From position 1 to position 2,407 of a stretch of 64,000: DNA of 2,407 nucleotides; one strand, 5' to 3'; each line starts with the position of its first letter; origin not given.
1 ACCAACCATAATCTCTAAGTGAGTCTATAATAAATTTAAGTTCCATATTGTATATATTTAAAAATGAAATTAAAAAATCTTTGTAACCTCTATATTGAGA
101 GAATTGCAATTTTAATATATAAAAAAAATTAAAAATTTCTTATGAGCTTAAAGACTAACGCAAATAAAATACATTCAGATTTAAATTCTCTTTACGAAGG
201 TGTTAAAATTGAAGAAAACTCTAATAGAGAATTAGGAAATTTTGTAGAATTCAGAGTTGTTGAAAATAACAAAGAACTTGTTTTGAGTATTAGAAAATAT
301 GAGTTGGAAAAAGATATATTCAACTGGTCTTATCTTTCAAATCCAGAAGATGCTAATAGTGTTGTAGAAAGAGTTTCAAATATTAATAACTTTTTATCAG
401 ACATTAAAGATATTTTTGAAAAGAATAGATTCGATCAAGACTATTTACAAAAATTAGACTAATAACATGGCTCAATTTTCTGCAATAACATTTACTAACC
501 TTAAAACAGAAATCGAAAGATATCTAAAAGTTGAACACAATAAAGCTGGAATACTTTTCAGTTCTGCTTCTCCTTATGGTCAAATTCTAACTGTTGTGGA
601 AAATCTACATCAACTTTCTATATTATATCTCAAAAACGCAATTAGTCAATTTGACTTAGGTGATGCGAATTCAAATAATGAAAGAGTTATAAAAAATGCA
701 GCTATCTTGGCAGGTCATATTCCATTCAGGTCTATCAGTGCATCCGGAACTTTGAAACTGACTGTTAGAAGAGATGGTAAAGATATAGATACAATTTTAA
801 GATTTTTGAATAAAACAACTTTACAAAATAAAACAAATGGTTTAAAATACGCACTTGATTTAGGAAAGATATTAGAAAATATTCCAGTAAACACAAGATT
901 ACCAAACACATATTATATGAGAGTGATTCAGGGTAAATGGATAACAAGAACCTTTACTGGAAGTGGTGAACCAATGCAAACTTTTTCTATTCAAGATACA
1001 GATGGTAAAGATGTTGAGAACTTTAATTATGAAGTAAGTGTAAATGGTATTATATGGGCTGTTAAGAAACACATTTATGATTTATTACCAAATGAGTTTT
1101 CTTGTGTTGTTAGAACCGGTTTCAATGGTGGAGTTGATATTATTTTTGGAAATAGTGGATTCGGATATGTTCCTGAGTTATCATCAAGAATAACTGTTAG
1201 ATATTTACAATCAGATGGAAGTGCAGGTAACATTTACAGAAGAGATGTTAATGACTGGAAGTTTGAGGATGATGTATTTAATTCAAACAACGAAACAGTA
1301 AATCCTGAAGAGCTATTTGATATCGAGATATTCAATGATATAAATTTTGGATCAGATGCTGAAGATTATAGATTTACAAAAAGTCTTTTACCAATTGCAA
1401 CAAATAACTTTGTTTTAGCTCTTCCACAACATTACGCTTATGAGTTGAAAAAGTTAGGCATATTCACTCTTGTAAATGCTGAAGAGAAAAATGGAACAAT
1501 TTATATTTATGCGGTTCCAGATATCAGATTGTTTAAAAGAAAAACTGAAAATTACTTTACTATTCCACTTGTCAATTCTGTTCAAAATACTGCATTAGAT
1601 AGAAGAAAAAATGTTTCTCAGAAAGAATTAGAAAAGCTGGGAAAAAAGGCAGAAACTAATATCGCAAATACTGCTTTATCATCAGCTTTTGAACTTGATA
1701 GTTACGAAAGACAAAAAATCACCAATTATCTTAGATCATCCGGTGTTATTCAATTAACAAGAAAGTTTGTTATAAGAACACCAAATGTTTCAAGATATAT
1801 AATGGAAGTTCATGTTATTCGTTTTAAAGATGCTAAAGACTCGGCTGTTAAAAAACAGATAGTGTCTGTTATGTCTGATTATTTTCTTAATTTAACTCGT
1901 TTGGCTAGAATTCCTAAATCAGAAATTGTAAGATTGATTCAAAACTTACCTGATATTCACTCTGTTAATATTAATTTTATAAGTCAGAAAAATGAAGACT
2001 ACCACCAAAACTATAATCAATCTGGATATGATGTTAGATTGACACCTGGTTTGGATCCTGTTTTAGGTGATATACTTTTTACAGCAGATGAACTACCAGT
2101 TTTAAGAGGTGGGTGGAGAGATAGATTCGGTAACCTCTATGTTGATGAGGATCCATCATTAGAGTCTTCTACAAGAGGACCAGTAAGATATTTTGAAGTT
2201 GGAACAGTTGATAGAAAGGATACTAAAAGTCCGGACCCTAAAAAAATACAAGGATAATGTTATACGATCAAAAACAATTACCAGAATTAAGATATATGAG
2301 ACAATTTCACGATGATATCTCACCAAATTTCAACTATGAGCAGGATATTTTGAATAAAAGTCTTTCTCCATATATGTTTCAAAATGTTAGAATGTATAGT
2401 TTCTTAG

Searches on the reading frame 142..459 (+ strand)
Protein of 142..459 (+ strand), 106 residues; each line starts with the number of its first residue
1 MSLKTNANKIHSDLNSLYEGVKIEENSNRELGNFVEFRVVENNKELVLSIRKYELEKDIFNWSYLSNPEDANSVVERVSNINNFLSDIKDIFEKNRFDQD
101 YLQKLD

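Call 47: search_protein_families(library=pfam, alignment_id=A3, max_evalue=0.0001)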
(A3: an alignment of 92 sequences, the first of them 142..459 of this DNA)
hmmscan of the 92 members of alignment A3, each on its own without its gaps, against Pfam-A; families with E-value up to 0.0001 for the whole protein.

A. member 1, window:142-459:+ (106 aa): 0 families

B. families by the number of members that match (of 92 scanned): 58 families (the first 25 are shown)
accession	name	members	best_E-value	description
PF11655.13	DUF2589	2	3.8e-33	Protein of unknown function (DUF2589)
PF02882.25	THF_DHG_CYH_C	1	6.2e-63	Tetrahydrofolate dehydrogenase/cyclohydrolase, NAD(P)-binding domain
PF01370.27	Epimerase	1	1.7e-55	NAD dependent epimerase/dehydratase family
PF16363.11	GDP_Man_Dehyd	1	1.8e-55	GDP-mannose 4,6 dehydratase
PF13793.12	Pribosyltran_N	1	2.4e-33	N-terminal domain of ribose phosphate pyrophosphokinase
PF00763.28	THF_DHG_CYH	1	1e-31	Tetrahydrofolate dehydrogenase/cyclohydrolase, catalytic domain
PF00984.24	UDPG_MGDP_dh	1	4.2e-27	UDP-glucose/GDP-mannose dehydrogenase family, central domain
PF02086.21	MethyltransfD12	1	5.3e-25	D12 class N6 adenine-specific DNA methyltransferase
PF02577.19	BFN_dom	1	6.2e-25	Bifunctional nuclease domain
PF03721.20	UDPG_MGDP_dh_N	1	6.1e-24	UDP-glucose/GDP-mannose dehydrogenase family, NAD binding domain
PF01128.25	IspD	1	1e-21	2-C-methyl-D-erythritol 4-phosphate cytidylyltransferase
PF04991.19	LicD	1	8.9e-19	LicD family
PF14572.12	Pribosyl_synth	1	1.2e-18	Phosphoribosyl synthetase-associated domain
PF14489.11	QueF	1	1.2e-18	QueF-like protein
PF01503.22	PRA-PH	1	2.1e-18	Phosphoribosyl-ATP pyrophosphohydrolase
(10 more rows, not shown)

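Call 48: search_protein_families(library=phrogs, alignment_id=A3, max_evalue=0.00001)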
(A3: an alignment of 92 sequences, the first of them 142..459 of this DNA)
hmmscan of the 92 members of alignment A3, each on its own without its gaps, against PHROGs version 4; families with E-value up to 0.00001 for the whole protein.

A. member 1, window:142-459:+ (106 aa): 0 families

B. families by the number of members that match (of 92 scanned): 50 families (the first 25 are shown)
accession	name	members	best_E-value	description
phrog_7320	-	1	8.2e-95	tetrahydrofolate dehydrogenase and cyclohydrolase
phrog_540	-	1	7.5e-70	nucleotide-sugar epimerase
phrog_4182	-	1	2.5e-64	-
phrog_9148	-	1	4.8e-54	UDP-glucose dehydrogenase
phrog_1297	-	1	2.6e-51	ATPase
phrog_351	-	1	5.9e-49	RNA polymerase sigma factor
phrog_619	-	1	1.1e-45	ribose-phosphate pyrophosphokinase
phrog_200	-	1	1.4e-44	lipoprotein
phrog_21658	-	1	1.1e-42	methyltransferase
phrog_56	-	1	1.8e-42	DNA methyltransferase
phrog_2255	-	1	3.9e-39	HNH endonuclease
phrog_671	-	1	3.2e-33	nucleotide pyrophosphohydrolase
phrog_298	-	1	2.5e-32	exonuclease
phrog_16069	-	1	6.6e-31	phosphohydrolase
phrog_3106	-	1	8.4e-22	HNH endonuclease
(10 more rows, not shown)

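Call 74: search_protein_families(library=pfam, alignment_id=A5, max_evalue=0.001)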
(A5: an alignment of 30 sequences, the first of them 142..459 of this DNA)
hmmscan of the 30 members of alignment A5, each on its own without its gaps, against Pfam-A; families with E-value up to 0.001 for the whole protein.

A. member 1, window:142-459:+ (106 aa): 0 families

B. families by the number of members that match (of 30 scanned): 43 families (the first 25 are shown)
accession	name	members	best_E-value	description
PF03721.20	UDPG_MGDP_dh_N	2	6.1e-24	UDP-glucose/GDP-mannose dehydrogenase family, NAD binding domain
PF02882.25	THF_DHG_CYH_C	1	6.2e-63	Tetrahydrofolate dehydrogenase/cyclohydrolase, NAD(P)-binding domain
PF01370.27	Epimerase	1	1.7e-55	NAD dependent epimerase/dehydratase family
PF16363.11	GDP_Man_Dehyd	1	1.8e-55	GDP-mannose 4,6 dehydratase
PF13793.12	Pribosyltran_N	1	2.4e-33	N-terminal domain of ribose phosphate pyrophosphokinase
PF00763.28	THF_DHG_CYH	1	1e-31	Tetrahydrofolate dehydrogenase/cyclohydrolase, catalytic domain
PF00984.24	UDPG_MGDP_dh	1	4.2e-27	UDP-glucose/GDP-mannose dehydrogenase family, central domain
PF01128.25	IspD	1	1e-21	2-C-methyl-D-erythritol 4-phosphate cytidylyltransferase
PF04991.19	LicD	1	8.9e-19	LicD family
PF14572.12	Pribosyl_synth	1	1.2e-18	Phosphoribosyl synthetase-associated domain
PF01503.22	PRA-PH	1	2.1e-18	Phosphoribosyl-ATP pyrophosphohydrolase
PF00156.33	Pribosyltran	1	9.1e-16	Phosphoribosyl transferase domain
PF02719.21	Polysacc_synt_2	1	4.4e-15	Polysaccharide biosynthesis protein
PF13521.12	AAA_28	1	6.5e-15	AAA domain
PF01073.25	3Beta_HSD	1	1.9e-14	3-beta hydroxysteroid dehydrogenase/isomerase family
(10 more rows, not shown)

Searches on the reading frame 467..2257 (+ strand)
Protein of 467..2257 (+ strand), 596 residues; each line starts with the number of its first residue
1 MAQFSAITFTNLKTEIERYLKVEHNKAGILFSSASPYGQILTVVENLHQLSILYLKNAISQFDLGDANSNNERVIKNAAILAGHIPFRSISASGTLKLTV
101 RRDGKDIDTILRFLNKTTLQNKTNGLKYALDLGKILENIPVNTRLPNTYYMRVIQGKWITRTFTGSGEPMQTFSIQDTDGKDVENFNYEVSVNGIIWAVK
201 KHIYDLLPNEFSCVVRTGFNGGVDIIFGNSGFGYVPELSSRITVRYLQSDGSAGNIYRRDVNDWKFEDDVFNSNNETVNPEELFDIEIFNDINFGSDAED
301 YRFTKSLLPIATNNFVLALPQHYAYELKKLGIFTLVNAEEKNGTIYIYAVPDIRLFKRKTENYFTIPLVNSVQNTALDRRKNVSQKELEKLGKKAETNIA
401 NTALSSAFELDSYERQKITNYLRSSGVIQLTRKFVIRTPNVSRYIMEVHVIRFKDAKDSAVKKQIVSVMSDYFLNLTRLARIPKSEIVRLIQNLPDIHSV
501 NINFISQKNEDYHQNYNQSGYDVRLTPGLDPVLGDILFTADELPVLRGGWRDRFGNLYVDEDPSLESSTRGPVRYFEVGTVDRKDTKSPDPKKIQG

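Call 11: search_protein_families(library=phrogs, proteins=[window:467-2257:+], max_evalue=0.001)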
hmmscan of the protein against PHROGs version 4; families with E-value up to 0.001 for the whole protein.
window:467-2257:+ (596 aa): 1 family
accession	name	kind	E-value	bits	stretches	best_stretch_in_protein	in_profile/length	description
phrog_219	-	tail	1.6e-14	54.4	1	3-311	5-306/598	baseplate wedge subunit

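Call 51: search_dna_similar(query=window:467-2257:+, collection=phages, mode=protein, max_rows=25, max_evalue=0.00001)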
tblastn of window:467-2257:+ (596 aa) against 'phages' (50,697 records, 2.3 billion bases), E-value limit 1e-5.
Records with a match: 31; places in all: 31; records where one place covers at least 80% of the query: 29.
Best place of each record, by identity: <60% 31.
By first word of the organism name: Prevotella 15; uncultured 6; Tenacibaculum 5; Sphingomonas 2; Chryseobacterium 2; Flavobacterium 1.
By host as written in the record: Prevotella sp. 15; - 6; Tenacibaculum maritimum 3; Tenacibaculum sp. 2; Sphingomonas paucimobilis, Felix d'Herelle Reference Center for Phages host ... 2; Chryseobacterium indologenes MA9 2; Flavobacterium sp. B330 1.
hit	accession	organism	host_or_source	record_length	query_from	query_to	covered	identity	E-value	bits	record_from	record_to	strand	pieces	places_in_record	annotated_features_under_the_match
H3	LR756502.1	uncultured phage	metagenomic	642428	3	588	98%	49.4%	2e-180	572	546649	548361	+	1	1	record has no annotation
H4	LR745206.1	uncultured phage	metagenomic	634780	2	585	98%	48.7%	0e+0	578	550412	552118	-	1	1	record has no annotation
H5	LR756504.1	uncultured phage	metagenomic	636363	3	564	94%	36.5%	2e-110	370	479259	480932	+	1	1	record has no annotation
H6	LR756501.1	uncultured phage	metagenomic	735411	1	560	94%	34.4%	5e-103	348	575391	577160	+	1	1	record has no annotation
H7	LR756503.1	uncultured phage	metagenomic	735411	1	560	94%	34.4%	5e-103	348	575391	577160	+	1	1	record has no annotation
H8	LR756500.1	uncultured phage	metagenomic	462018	18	575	94%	27.4%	3e-59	220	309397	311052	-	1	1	record has no annotation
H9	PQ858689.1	Flavobacterium phage MaF61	Flavobacterium sp. B330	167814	19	568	92%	27.3%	2e-36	152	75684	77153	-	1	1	putative baseplate wedge protein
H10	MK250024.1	Prevotella phage Lak-B5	Prevotella sp.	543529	7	504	84%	24.6%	4e-31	135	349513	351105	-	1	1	record has no annotation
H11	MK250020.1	Prevotella phage Lak-B1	Prevotella sp.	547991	7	504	84%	24.6%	4e-31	135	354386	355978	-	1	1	record has no annotation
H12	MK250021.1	Prevotella phage Lak-B2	Prevotella sp.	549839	7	504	84%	24.6%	4e-31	135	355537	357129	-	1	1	record has no annotation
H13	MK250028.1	Prevotella phage Lak-B9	Prevotella sp.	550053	7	504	84%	24.6%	4e-31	135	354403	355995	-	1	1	record has no annotation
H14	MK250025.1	Prevotella phage Lak-B6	Prevotella sp.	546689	7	504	84%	24.4%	9e-31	134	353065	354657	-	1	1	record has no annotation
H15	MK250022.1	Prevotella phage Lak-B3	Prevotella sp.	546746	7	504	84%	24.4%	9e-31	134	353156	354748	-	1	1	record has no annotation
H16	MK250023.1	Prevotella phage Lak-B4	Prevotella sp.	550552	7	504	84%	24.4%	9e-31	134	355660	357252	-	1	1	record has no annotation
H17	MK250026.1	Prevotella phage Lak-B7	Prevotella sp.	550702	7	504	84%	24.4%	9e-31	134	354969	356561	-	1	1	record has no annotation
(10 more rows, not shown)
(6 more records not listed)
